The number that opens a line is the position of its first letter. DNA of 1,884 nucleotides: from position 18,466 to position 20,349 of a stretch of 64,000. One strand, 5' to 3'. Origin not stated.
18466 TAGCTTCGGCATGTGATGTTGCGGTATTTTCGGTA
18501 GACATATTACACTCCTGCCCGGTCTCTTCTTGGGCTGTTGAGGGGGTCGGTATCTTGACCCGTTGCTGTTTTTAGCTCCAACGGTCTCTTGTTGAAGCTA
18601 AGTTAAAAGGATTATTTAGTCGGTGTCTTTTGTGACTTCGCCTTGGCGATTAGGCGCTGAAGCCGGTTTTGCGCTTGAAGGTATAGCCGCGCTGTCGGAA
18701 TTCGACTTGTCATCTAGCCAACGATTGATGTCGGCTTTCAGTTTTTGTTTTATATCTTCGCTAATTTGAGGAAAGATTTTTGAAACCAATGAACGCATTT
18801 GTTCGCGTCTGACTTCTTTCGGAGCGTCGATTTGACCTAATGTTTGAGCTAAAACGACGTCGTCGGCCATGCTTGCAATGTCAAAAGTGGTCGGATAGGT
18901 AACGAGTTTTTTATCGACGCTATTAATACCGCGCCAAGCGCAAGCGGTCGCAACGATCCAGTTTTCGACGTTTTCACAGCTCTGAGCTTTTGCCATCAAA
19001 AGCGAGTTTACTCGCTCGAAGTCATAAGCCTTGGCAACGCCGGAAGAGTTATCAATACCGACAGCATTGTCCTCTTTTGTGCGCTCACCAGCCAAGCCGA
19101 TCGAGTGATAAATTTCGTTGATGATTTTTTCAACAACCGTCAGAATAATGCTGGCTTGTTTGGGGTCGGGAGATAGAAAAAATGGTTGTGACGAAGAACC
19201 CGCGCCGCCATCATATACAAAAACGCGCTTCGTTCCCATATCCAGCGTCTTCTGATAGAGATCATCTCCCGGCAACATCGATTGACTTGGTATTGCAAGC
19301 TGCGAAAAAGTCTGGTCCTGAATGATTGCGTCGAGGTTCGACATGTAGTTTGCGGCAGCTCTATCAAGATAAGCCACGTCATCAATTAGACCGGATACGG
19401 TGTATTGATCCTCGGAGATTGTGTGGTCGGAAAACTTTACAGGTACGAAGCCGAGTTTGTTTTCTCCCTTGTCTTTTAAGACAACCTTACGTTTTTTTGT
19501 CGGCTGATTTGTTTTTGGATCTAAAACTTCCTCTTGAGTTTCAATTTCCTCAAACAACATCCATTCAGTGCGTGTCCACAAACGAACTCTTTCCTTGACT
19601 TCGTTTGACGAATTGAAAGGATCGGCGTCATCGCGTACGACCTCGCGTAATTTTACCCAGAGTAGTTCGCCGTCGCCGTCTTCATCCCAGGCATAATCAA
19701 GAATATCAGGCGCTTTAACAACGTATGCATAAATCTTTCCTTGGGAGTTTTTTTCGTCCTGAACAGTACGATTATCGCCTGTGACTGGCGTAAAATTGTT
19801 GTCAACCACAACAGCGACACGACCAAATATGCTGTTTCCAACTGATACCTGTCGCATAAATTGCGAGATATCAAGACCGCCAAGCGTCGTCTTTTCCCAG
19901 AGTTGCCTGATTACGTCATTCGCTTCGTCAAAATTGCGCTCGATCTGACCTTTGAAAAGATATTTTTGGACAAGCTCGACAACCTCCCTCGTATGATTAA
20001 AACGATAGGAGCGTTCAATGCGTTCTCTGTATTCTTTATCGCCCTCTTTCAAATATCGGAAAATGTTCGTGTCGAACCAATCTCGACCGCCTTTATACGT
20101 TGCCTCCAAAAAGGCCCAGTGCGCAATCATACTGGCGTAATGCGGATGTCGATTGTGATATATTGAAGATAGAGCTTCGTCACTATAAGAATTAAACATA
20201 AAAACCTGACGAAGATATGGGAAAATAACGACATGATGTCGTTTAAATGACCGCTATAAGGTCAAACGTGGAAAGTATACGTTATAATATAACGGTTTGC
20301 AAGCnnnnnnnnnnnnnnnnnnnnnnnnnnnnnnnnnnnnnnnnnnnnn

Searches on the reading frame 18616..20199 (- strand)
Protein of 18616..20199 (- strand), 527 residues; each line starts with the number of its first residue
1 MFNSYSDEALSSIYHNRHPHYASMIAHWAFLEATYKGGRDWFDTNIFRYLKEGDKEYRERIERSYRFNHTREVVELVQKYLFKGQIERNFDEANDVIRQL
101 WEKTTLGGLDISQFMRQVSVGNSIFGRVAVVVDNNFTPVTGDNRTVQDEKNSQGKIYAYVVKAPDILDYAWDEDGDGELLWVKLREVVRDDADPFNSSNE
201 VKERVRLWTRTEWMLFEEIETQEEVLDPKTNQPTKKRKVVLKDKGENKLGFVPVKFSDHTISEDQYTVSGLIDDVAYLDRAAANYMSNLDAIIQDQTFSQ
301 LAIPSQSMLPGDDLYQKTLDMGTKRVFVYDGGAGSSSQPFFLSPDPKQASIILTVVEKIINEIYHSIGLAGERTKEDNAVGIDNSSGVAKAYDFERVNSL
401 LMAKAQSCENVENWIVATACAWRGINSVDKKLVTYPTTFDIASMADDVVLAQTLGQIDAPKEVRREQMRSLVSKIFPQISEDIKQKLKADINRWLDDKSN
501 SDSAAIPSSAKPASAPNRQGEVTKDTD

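Call 9: search_protein_families(library=phrogs, proteins=[window:18616-20199:-])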
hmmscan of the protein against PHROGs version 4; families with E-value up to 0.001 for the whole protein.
window:18616-20199:- (527 aa): 3 families
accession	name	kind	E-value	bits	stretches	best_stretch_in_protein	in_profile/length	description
phrog_145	-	head and packaging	1.7e-98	331.5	1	12-503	8-478/493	portal protein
phrog_12458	-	unknown function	3.1e-79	267.1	1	6-252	22-256/265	-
phrog_20858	-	unknown function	1.1e-78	265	1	303-499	1-197/250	-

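Call 10: search_protein_families(library=pfam, proteins=[window:18616-20199:-], max_evalue=0.01)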
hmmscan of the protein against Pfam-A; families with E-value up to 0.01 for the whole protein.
window:18616-20199:- (527 aa): 0 families
